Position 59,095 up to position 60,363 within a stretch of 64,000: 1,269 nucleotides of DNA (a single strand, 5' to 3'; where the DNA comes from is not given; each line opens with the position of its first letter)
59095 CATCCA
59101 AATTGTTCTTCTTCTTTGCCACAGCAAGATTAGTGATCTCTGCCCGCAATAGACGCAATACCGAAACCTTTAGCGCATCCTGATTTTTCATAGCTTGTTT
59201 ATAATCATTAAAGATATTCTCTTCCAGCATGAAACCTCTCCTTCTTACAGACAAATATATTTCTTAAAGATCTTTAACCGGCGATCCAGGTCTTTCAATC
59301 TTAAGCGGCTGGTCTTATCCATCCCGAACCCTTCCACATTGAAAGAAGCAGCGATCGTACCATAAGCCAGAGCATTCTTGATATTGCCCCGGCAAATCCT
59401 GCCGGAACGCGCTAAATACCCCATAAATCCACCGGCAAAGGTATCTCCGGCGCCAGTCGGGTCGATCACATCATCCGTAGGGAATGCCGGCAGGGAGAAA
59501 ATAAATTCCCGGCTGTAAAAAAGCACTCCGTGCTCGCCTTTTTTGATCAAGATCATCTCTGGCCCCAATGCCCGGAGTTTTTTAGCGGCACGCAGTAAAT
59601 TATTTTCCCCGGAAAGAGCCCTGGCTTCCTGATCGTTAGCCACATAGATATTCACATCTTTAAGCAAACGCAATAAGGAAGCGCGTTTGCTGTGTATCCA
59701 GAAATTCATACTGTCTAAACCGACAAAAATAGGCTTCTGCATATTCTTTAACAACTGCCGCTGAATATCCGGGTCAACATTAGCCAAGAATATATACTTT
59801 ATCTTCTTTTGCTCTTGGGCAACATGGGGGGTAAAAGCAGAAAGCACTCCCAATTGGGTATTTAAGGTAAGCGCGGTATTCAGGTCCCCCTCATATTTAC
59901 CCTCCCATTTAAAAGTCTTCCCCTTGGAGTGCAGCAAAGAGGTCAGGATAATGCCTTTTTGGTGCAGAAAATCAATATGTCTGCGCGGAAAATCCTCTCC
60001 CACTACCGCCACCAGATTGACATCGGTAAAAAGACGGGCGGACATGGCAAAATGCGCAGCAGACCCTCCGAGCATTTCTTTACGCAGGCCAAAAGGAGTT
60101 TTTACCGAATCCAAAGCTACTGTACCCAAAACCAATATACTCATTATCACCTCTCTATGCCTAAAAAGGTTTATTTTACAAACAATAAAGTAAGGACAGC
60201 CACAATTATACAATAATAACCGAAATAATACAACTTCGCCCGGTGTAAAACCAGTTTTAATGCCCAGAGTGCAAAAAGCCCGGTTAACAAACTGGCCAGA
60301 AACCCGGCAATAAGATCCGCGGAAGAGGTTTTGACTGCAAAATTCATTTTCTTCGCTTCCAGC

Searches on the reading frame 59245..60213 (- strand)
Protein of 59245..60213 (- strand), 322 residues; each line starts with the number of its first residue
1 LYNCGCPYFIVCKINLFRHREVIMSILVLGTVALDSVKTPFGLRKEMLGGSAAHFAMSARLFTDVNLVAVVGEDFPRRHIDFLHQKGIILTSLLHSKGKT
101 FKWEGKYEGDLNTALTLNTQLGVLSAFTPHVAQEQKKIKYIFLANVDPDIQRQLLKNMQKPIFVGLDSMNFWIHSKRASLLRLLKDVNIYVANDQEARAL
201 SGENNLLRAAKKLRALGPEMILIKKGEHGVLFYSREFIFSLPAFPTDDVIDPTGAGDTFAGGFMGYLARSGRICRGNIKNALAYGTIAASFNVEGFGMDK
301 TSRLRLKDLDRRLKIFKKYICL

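Call 66: search_protein_families(library=pfam, proteins=[window:59245-60213:-], max_evalue=0.00001)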
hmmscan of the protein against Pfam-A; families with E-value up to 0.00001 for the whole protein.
window:59245-60213:- (322 aa): 1 family
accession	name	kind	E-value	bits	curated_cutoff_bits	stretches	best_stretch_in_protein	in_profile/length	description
PF00294.29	PfkB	-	5.9e-28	98.5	25.8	1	43-297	31-294/302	pfkB family carbohydrate kinase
